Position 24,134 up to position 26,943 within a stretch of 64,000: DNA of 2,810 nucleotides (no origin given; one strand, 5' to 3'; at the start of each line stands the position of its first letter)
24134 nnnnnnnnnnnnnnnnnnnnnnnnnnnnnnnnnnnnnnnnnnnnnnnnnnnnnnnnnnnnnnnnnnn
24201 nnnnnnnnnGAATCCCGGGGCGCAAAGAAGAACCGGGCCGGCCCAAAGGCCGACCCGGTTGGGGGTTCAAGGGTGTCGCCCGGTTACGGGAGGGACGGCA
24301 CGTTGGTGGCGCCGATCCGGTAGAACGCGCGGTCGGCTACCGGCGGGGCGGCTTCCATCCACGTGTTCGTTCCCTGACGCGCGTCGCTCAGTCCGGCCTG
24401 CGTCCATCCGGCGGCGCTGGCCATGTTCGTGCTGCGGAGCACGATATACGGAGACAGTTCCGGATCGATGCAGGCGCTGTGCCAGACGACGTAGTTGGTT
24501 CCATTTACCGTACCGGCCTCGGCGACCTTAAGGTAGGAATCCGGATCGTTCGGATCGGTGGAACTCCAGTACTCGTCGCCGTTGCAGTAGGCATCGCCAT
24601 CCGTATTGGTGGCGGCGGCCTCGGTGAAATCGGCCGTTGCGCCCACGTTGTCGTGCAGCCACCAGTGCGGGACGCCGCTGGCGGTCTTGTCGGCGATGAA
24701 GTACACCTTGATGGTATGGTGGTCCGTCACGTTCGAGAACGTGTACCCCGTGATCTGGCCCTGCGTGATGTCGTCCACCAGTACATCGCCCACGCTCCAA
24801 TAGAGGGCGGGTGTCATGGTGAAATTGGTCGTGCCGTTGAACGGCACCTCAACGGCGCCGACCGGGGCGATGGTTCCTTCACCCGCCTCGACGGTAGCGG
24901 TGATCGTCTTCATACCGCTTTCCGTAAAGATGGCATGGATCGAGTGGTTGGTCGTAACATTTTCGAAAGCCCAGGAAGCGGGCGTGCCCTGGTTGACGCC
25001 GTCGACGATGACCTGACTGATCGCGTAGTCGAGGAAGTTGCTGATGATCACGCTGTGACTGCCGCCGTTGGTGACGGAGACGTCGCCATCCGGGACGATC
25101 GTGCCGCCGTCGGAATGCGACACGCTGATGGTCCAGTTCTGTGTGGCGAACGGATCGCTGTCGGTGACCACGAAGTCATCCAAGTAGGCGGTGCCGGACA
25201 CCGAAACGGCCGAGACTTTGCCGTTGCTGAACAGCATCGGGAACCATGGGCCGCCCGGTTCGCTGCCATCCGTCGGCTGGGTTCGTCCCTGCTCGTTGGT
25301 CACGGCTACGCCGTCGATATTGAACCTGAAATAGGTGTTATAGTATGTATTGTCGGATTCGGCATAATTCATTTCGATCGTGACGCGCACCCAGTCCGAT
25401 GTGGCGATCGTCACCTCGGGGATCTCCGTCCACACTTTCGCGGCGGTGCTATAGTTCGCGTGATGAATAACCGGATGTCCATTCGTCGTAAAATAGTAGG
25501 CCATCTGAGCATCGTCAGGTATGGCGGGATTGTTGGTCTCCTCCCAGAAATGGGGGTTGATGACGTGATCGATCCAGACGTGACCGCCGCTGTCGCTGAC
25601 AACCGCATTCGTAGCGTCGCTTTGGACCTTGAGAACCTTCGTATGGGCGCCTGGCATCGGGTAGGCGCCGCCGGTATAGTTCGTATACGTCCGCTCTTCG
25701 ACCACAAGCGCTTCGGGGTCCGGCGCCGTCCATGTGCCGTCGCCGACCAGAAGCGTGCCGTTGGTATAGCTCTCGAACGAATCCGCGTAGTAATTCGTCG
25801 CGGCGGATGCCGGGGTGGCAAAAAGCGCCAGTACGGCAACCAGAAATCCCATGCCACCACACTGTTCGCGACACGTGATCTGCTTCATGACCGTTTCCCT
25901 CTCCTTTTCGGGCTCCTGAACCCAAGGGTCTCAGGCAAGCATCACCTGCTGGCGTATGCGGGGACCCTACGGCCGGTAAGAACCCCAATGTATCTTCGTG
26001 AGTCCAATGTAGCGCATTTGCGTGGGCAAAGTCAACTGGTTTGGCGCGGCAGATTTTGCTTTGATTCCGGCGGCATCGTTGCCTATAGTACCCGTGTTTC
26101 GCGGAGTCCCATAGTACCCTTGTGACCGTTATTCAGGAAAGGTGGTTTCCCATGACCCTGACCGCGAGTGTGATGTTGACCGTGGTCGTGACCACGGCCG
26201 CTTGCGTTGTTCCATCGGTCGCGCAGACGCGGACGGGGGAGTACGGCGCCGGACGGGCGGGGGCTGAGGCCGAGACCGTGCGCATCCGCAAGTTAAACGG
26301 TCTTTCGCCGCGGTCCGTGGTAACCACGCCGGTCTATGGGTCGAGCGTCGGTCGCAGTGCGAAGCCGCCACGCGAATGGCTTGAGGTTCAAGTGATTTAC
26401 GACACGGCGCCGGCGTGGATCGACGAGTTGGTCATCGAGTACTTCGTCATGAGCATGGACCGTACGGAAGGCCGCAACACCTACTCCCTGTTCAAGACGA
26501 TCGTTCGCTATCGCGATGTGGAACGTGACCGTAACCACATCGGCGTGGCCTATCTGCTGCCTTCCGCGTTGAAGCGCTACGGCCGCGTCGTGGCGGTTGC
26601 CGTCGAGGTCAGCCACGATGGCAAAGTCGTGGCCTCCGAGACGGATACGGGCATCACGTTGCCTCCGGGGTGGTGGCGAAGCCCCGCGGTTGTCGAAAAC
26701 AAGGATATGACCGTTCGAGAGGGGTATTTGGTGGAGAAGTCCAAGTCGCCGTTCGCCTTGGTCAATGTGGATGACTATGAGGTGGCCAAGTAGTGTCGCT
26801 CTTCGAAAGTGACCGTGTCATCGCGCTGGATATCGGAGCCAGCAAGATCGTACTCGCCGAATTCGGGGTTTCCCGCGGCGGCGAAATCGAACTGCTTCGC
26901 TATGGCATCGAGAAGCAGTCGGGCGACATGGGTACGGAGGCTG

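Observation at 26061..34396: PVC-type pilus/secretin assembly operon: PilM-PilN fusion, PilO-like, Ca-binding zinc-ribbon protein and a giant secretin, with no pilin or ATPase in view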

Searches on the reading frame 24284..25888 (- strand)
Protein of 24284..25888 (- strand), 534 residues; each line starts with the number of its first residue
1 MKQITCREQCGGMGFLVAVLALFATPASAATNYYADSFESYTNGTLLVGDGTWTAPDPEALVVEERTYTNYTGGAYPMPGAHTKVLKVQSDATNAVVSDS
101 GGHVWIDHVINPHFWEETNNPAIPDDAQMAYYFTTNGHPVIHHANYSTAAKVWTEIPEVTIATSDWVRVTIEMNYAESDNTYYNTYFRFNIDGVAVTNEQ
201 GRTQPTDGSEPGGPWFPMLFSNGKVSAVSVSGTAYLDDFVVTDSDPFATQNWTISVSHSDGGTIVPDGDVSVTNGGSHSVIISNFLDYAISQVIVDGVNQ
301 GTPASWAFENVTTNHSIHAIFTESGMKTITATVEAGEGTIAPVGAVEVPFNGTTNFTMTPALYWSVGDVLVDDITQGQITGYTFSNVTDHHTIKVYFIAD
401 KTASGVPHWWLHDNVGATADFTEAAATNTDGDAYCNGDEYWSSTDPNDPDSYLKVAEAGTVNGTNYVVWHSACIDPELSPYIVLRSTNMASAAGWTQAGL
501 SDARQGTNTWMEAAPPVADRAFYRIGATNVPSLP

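Call 4: search_protein_families(library=pfam, proteins=[window:24284-25888:-], max_evalue=0.1)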
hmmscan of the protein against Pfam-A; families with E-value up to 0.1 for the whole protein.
window:24284-25888:- (534 aa): 0 families

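Call 5: search_protein_families(library=ncbifam, proteins=[window:24284-25888:-], max_evalue=0.1)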
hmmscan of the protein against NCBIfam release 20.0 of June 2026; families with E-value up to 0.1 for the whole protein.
window:24284-25888:- (534 aa): 1 family
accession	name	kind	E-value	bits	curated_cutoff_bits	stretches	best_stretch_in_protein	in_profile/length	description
NF042425.1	Amuc_1099_fam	equivalog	1.9e-05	24.4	50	1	408-452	111-153/321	Amuc_1099 family pilus-like system protein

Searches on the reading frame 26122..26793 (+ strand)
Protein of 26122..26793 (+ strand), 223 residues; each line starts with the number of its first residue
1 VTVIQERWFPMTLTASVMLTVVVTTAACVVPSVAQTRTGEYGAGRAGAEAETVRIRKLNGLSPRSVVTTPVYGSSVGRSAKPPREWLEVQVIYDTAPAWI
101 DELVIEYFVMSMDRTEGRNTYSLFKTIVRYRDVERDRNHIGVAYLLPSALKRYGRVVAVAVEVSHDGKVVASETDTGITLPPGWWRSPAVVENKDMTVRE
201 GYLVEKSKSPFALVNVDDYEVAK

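Call 4: search_protein_families(library=pfam, proteins=[window:26122-26793:+], max_evalue=0.1)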
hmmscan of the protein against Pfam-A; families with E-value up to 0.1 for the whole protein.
window:26122-26793:+ (223 aa): 0 families

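Call 5: search_protein_families(library=ncbifam, proteins=[window:26122-26793:+], max_evalue=0.1)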
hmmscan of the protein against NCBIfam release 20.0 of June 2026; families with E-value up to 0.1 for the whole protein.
window:26122-26793:+ (223 aa): 1 family
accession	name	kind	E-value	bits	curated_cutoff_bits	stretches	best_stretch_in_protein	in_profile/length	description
NF042424.1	Amuc_1102_rel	equivalog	9.8e-14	51.4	55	1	67-221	21-181/186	Amuc_1102 family pilus-like protein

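Call 11: search_solved_structures(query=window:26152-26793:+, max_evalue=10, show_alignments=1)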
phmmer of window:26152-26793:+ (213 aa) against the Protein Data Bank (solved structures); distinct sequences matched with E-value up to 10: 1.
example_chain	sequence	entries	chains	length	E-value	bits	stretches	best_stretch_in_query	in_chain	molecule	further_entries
7dsz_A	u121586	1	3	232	0.00015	25.1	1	69-209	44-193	Amuc_1102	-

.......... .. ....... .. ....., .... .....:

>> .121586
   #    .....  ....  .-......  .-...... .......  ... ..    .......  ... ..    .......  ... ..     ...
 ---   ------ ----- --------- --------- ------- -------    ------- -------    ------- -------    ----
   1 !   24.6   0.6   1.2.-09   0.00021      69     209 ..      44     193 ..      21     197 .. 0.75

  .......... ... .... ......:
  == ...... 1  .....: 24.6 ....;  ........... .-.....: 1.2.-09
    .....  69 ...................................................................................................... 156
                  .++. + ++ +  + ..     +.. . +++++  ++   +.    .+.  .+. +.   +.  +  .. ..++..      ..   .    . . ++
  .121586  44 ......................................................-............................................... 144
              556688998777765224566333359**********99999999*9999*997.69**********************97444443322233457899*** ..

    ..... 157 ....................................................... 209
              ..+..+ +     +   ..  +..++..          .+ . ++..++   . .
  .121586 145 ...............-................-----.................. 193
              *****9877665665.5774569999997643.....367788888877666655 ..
